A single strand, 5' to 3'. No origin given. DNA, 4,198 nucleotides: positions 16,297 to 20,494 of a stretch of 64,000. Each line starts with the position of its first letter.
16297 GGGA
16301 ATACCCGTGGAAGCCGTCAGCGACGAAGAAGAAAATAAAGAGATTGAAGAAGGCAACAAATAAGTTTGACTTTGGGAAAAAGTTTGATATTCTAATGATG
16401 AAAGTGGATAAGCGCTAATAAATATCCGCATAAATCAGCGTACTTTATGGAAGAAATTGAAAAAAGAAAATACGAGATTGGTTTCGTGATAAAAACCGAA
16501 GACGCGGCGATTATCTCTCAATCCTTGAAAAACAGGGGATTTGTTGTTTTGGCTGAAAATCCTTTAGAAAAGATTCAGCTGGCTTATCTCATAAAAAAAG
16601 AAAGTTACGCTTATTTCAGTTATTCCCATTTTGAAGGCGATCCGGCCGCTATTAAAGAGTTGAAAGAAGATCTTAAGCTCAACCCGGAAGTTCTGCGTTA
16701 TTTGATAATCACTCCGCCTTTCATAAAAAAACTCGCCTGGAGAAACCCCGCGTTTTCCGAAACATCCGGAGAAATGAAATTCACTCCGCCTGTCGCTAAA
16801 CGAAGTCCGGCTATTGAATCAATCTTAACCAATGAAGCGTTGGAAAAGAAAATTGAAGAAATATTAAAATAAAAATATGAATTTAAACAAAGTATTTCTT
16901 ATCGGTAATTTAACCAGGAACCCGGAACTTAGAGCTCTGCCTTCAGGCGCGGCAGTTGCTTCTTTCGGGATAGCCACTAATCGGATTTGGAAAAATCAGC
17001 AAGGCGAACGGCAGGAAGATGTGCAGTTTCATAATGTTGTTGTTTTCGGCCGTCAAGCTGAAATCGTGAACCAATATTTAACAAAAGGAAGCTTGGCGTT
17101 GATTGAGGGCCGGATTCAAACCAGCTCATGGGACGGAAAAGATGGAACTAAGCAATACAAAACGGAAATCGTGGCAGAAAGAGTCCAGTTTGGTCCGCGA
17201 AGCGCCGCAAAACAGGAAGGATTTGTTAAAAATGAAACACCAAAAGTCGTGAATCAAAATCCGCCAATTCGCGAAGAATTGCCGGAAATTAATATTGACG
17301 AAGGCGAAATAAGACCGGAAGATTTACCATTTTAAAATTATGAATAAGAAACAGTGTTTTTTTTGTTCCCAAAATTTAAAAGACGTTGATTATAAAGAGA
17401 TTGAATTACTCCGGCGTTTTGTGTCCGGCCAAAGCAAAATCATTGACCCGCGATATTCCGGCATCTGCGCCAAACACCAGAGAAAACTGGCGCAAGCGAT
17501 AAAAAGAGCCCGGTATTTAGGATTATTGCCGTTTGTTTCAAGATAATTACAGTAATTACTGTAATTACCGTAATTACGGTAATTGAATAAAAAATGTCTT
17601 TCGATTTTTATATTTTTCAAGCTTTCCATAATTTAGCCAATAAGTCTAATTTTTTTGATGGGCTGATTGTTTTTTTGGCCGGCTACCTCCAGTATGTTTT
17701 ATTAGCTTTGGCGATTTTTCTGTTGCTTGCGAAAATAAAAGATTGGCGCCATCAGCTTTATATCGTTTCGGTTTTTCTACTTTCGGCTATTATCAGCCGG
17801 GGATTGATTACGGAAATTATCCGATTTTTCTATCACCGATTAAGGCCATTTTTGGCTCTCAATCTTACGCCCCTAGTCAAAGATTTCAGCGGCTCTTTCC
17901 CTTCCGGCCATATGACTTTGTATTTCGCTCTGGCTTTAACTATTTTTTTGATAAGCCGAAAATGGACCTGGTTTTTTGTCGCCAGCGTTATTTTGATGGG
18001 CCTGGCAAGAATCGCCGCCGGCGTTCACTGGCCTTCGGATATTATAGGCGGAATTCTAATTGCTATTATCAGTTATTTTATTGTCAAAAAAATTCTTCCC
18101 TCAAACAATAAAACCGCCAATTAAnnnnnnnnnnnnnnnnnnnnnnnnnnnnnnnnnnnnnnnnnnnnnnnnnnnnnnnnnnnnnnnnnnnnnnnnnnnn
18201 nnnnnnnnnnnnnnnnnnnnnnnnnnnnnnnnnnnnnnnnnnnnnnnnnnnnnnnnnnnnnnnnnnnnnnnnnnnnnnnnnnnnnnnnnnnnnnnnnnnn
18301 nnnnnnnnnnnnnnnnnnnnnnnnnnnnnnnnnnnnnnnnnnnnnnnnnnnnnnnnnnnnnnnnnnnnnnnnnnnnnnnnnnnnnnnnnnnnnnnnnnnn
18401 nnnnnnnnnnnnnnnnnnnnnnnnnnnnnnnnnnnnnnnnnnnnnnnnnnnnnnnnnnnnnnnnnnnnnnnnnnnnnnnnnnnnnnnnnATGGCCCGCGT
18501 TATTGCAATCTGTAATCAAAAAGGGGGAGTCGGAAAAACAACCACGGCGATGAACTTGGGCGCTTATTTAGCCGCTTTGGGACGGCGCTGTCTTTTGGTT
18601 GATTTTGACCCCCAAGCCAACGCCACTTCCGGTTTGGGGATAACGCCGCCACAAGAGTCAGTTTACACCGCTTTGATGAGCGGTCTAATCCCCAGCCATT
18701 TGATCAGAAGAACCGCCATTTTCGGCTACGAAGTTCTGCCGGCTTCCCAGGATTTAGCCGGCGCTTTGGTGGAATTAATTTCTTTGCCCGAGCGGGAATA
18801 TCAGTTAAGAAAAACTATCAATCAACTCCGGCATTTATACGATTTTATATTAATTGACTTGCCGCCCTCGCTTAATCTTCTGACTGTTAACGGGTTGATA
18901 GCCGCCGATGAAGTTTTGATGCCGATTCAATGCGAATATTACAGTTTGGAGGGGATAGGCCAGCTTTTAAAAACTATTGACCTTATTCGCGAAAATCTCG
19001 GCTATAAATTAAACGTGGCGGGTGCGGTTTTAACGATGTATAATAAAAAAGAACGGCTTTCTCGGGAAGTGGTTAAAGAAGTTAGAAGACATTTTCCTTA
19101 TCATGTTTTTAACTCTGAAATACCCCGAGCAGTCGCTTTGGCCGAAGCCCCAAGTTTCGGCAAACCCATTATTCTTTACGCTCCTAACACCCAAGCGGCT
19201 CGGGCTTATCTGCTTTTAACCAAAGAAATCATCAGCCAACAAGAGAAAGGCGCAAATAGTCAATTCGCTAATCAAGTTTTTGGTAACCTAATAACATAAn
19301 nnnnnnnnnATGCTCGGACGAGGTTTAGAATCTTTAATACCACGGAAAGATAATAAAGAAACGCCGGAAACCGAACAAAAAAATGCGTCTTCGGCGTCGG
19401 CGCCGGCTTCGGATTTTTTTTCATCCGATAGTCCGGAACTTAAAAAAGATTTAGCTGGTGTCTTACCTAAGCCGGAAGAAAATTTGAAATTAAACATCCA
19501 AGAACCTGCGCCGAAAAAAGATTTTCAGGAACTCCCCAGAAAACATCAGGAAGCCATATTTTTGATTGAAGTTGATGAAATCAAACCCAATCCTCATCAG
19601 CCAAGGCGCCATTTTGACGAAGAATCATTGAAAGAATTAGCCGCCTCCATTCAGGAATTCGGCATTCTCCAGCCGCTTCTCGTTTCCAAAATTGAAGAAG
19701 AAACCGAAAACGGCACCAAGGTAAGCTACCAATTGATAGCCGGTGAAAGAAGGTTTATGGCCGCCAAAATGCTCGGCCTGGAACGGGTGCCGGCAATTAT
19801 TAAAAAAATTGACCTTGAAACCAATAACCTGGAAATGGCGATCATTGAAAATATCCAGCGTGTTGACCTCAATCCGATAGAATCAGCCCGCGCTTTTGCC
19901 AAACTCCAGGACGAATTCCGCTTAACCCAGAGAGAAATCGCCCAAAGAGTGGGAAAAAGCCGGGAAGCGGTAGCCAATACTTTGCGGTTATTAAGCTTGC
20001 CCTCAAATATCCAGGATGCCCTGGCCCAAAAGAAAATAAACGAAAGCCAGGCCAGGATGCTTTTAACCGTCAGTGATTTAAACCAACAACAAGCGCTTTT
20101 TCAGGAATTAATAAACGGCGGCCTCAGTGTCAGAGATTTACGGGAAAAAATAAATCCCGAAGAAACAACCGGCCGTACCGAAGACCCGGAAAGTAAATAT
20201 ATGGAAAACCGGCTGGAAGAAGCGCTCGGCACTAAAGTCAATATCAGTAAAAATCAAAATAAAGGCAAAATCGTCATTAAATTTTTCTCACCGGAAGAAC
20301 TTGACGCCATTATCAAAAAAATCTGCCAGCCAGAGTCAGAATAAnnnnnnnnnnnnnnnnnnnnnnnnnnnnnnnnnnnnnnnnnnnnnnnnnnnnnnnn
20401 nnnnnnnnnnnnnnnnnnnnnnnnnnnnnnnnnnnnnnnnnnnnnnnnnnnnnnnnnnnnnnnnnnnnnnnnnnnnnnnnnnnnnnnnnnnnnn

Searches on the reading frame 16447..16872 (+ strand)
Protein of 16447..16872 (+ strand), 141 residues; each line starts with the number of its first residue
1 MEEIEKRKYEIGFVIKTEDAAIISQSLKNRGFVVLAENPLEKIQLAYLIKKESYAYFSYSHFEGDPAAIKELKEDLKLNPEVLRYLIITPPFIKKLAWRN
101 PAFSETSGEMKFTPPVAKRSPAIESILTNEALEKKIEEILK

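Call 92: search_protein_families(library=pfam, proteins=[window:16447-16872:+], max_evalue=0.001)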
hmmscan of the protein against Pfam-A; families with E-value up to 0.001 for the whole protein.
window:16447-16872:+ (141 aa): 1 family
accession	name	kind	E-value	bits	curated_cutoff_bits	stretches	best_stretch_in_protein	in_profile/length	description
PF01250.22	Ribosomal_S6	-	6.6e-13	49.1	27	1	23-88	24-89/90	Ribosomal protein S6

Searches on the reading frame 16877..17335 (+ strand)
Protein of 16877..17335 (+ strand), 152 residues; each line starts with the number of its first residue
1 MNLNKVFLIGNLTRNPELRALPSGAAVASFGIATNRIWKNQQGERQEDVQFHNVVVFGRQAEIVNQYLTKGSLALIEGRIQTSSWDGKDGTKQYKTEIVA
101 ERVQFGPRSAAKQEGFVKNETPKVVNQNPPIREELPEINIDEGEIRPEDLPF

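Call 92: search_protein_families(library=pfam, proteins=[window:16877-17335:+], max_evalue=0.001)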
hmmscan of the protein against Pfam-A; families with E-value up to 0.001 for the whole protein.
window:16877-17335:+ (152 aa): 1 family
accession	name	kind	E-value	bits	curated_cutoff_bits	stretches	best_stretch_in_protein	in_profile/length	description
PF00436.31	SSB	-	5.4e-39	132.9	26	1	3-105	1-103/104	Single-strand binding protein family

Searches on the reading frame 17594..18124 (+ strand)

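Call 92: search_protein_families(library=pfam, proteins=[window:17594-18124:+], max_evalue=0.001)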
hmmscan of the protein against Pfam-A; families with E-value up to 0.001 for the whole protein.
window:17594-18124:+ (176 aa): 2 families
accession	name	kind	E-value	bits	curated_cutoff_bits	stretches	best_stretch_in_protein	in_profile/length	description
PF01569.27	PAP2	-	2.8e-21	76.1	27.2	1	61-171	4-128/130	PAP2 superfamily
PF14378.12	PAP2_3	-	3.5e-08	33.9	27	1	101-162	126-189/190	PAP2 superfamily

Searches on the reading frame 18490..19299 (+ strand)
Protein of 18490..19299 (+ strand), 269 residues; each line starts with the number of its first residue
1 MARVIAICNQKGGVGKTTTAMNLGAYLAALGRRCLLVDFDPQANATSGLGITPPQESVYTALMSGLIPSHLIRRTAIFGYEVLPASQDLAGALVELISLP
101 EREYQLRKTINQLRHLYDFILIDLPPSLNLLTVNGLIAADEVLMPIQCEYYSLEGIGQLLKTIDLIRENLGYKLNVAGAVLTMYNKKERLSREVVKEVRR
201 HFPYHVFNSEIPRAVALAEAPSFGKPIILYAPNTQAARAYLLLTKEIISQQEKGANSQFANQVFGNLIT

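Call 23: search_protein_families(library=pfam, proteins=[window:18490-19299:+], max_evalue=0.01)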
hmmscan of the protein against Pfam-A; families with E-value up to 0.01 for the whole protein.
window:18490-19299:+ (269 aa): 9 families
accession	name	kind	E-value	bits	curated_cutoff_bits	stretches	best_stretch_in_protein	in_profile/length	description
PF13614.12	AAA_31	-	3.9e-56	190.2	27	1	3-175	2-176/177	AAA domain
PF01656.29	CbiA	-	5e-28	98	25.4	1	5-227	1-125/125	CobQ/CobB/MinD/ParA nucleotide binding domain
PF06564.18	CBP_BcsQ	-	7.1e-11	42.5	21.3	1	5-243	4-229/234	Cellulose biosynthesis protein BcsQ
PF00142.24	Fer4_NifH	-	2.2e-10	40.9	25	1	10-49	7-46/271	4Fe-4S iron sulfur cluster binding proteins, NifH/frxC family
PF10609.15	ParA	-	2.1e-09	37.6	27.1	1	3-247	4-245/246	NUBPL iron-transfer P-loop NTPase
PF09140.17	MipZ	-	2.1e-09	37.5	20.7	1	4-42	2-40/262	ATPase MipZ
PF02374.21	ArsA_ATPase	-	9.5e-06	25.5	24.3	1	9-44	7-42/305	Anion-transporting ATPase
PF07015.17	VirC1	-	0.00016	21.5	24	1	4-40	3-39/231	VirC1 protein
PF16575.11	CLP1_P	-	0.0023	18.2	26.6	0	13-44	4-35/188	mRNA cleavage and polyadenylation factor CLP1 P-loop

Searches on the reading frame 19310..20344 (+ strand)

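Call 23: search_protein_families(library=pfam, proteins=[window:19310-20344:+], max_evalue=0.01)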
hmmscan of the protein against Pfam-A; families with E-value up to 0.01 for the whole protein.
window:19310-20344:+ (344 aa): 5 families
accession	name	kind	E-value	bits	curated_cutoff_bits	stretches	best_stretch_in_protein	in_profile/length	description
PF17762.8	HTH_ParB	-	1.1e-32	112.6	22.6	1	186-282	2-98/102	ParB HTH domain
PF02195.25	ParB_N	-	1.2e-30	105.8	26.3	1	85-183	5-95/95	ParB N-terminal domain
PF23552.2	ParB_C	-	4.8e-12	45.6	23.8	1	292-338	2-49/50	ParB dimerisation domain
PF13412.12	HTH_24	-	0.00038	20.4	21.9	0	199-223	12-36/48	Winged helix-turn-helix DNA-binding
PF13545.12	HTH_Crp_2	-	0.0054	17.1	27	0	202-228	20-46/70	Crp-like helix-turn-helix domain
